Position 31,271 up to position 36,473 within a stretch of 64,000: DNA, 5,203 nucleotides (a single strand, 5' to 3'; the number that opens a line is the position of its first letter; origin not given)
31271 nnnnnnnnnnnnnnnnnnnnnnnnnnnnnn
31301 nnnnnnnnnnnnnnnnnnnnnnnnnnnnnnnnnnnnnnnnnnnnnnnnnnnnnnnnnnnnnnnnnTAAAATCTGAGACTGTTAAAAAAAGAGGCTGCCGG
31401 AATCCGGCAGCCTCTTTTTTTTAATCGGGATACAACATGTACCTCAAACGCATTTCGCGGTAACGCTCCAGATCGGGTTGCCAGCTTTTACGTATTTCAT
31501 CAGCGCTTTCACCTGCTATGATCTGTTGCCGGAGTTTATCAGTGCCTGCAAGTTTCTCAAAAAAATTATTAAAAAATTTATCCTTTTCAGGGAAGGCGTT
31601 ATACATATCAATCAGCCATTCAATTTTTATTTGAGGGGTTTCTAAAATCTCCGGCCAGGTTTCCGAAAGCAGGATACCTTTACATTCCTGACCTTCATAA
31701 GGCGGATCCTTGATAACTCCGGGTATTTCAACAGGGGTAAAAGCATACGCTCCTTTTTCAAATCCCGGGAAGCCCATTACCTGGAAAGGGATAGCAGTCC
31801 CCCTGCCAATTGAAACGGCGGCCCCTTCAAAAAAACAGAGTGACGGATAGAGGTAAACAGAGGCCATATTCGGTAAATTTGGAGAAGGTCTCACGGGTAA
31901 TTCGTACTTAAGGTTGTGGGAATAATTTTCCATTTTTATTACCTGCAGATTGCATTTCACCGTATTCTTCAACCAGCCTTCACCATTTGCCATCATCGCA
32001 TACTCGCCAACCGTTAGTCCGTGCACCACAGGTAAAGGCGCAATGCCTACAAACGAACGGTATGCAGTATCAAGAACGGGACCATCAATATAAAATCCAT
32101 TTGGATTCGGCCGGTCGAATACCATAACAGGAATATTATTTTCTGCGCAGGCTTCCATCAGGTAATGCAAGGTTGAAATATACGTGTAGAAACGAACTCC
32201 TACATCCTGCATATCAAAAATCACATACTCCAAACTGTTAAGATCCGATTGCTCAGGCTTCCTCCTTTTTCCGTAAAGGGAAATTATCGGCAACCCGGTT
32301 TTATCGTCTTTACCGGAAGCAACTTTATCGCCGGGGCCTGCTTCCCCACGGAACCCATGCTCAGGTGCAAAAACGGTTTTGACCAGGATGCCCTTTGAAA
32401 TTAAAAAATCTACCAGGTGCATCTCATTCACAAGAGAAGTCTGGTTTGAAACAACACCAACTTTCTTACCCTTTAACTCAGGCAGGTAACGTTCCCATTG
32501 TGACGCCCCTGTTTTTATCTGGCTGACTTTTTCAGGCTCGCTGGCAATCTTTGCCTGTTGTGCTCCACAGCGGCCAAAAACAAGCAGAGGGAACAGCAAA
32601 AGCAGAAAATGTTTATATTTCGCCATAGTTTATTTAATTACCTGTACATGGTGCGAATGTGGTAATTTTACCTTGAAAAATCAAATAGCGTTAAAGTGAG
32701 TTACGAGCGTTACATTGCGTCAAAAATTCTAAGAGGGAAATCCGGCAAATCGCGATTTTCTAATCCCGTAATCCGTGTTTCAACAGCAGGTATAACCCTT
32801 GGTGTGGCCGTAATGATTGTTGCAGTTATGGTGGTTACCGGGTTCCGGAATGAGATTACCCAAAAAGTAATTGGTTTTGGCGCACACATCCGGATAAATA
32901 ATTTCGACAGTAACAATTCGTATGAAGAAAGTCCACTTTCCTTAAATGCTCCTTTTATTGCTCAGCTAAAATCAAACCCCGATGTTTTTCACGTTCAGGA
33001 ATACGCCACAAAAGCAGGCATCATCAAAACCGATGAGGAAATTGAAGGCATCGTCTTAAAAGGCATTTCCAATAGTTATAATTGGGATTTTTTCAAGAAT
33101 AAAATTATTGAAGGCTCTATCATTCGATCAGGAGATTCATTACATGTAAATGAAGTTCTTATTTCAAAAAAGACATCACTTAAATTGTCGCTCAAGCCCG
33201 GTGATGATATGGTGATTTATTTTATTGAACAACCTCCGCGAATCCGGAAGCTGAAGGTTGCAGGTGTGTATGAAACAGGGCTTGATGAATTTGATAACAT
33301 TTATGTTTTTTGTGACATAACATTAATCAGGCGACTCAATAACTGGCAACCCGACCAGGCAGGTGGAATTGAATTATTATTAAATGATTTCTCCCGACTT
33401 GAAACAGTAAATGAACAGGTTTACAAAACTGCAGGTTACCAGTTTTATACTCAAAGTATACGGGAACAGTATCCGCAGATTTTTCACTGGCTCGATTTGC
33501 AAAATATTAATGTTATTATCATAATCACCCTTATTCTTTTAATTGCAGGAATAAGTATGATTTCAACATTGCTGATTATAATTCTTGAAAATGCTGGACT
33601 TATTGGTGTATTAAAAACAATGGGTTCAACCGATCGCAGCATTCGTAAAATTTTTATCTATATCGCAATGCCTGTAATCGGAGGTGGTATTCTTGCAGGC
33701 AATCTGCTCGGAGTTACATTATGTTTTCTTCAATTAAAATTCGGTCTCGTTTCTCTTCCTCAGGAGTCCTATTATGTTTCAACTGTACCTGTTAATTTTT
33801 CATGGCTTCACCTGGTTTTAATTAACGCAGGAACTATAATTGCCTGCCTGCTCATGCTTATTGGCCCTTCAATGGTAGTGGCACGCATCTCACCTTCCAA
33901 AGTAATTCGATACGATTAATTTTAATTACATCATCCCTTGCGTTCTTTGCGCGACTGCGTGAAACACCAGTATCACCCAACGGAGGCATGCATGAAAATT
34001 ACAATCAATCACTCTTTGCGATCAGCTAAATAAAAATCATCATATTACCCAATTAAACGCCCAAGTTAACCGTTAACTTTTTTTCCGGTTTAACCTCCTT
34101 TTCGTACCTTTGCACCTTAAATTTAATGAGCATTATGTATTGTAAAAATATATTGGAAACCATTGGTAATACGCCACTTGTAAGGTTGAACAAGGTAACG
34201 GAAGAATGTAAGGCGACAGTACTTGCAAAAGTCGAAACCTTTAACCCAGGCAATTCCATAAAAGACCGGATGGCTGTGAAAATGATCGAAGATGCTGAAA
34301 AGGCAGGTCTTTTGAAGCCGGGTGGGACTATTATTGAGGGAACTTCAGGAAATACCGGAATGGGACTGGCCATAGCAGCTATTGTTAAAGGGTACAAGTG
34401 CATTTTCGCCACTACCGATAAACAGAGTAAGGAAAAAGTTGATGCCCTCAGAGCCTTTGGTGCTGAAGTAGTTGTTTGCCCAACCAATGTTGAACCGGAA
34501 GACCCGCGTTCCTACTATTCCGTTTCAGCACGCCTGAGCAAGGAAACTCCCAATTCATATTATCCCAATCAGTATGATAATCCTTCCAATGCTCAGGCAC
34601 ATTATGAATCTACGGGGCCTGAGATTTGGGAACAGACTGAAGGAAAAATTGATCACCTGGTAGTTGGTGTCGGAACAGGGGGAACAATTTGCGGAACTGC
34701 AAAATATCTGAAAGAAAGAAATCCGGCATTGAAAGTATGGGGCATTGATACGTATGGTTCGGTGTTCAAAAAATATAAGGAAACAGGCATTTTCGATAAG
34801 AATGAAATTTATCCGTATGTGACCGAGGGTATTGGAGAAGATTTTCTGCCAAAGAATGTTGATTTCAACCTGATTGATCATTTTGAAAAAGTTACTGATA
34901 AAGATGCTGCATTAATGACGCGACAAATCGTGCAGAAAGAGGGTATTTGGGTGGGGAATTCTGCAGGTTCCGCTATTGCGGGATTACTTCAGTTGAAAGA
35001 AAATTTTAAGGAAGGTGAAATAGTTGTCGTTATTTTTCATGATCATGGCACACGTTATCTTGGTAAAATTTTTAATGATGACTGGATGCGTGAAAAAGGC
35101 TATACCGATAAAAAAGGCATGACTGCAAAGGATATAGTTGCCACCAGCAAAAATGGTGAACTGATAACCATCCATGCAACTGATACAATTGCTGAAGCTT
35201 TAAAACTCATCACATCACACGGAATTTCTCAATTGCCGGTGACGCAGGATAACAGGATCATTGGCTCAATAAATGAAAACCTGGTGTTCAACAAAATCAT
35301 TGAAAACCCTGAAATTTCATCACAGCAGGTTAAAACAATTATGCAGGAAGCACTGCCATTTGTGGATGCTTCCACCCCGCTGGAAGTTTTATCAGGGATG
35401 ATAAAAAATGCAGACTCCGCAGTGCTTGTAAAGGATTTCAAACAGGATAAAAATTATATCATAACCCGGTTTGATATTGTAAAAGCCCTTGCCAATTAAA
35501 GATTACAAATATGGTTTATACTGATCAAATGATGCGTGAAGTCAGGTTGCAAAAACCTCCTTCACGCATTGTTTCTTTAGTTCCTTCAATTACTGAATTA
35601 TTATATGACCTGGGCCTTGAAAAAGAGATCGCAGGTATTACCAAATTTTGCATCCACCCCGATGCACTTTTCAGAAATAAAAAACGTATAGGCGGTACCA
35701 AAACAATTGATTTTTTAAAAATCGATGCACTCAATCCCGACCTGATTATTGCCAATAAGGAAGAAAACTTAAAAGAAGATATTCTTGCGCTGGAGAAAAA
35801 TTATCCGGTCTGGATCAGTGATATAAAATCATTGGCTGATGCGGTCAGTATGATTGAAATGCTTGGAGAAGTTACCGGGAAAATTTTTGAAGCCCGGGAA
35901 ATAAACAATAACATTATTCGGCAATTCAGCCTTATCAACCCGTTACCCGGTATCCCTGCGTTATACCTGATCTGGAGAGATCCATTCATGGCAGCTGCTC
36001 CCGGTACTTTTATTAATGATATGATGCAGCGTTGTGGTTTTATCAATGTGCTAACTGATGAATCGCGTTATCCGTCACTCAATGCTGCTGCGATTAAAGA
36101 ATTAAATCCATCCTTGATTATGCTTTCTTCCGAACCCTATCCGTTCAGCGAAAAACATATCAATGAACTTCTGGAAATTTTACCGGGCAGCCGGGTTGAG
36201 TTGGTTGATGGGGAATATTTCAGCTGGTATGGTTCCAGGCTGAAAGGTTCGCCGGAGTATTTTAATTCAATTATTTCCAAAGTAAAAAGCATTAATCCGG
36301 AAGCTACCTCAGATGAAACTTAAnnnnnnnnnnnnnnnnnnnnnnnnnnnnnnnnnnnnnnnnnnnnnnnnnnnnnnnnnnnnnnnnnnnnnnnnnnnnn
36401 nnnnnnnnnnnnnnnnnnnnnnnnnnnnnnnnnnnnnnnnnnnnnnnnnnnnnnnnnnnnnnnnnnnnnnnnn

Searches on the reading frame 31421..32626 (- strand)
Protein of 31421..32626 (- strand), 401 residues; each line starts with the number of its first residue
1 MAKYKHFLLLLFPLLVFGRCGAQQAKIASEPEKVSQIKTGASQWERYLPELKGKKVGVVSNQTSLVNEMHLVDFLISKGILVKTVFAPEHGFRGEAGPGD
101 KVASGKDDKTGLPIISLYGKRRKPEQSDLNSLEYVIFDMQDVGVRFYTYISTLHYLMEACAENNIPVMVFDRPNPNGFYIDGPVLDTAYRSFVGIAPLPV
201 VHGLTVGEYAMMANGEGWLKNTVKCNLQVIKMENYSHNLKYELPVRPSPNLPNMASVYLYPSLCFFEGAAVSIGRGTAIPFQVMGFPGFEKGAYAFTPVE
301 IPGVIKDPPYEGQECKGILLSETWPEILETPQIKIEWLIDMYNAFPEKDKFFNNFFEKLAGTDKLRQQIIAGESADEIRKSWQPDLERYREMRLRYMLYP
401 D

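Call 27: search_protein_families(library=pfam, proteins=[window:31421-32626:-], max_evalue=0.001)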
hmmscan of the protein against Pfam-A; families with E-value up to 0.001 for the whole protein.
window:31421-32626:- (401 aa): 2 families
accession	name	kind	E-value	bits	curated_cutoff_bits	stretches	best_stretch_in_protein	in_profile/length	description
PF07075.17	NamZ_N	-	2e-77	259.6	26.9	1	56-254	1-202/203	Exo-beta-N-acetylmuramidase NamZ, N-terminal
PF20732.2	NamZ_C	-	6.7e-33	115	25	1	258-399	1-152/152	Exo-beta-N-acetylmuramidase NamZ, C-terminal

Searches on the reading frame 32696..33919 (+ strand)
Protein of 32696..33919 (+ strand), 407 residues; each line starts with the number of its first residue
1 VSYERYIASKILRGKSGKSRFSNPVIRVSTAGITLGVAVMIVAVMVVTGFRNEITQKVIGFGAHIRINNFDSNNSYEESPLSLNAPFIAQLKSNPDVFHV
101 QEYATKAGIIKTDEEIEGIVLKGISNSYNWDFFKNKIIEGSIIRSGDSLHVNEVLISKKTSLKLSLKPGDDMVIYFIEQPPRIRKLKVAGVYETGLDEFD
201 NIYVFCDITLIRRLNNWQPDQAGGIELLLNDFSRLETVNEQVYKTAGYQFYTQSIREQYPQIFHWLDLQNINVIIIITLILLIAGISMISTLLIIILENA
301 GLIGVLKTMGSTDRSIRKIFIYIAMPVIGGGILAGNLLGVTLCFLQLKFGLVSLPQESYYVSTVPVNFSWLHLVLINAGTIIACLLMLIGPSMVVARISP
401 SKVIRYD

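Call 27: search_protein_families(library=pfam, proteins=[window:32696-33919:+], max_evalue=0.001)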
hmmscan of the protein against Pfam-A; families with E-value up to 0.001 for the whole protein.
window:32696-33919:+ (407 aa): 2 families
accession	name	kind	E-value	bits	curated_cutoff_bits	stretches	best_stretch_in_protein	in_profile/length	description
PF02687.27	FtsX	-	2e-12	47.6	25.5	1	274-400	1-120/120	FtsX-like permease C-terminal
PF12704.14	MacB_PCD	-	3.4e-12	47.5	27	1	29-242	4-204/207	MacB-like periplasmic core domain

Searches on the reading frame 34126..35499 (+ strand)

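Call 27: search_protein_families(library=pfam, proteins=[window:34126-35499:+], max_evalue=0.001)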
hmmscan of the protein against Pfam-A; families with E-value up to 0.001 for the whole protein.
window:34126-35499:+ (457 aa): 2 families
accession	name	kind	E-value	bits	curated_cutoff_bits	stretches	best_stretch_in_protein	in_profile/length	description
PF00291.31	PALP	-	1.2e-78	264.9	35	1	10-304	2-293/295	Pyridoxal-phosphate dependent enzyme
PF00571.33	CBS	-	4.6e-12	46.5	24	1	345-384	8-48/57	CBS domain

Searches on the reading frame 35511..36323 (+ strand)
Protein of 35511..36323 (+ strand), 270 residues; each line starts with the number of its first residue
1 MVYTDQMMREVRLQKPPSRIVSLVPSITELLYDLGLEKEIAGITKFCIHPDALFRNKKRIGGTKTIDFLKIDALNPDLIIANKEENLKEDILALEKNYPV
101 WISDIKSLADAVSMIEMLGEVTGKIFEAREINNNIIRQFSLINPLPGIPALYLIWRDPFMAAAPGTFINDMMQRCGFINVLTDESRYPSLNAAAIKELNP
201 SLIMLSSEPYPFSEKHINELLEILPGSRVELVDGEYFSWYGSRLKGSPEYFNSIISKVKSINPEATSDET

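Call 27: search_protein_families(library=pfam, proteins=[window:35511-36323:+], max_evalue=0.001)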
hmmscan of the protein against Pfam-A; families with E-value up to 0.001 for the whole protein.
window:35511-36323:+ (270 aa): 1 family
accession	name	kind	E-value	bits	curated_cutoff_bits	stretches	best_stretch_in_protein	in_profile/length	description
PF01497.23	Peripla_BP_2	-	6.8e-16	58.8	27.5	1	20-208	1-200/235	Periplasmic binding protein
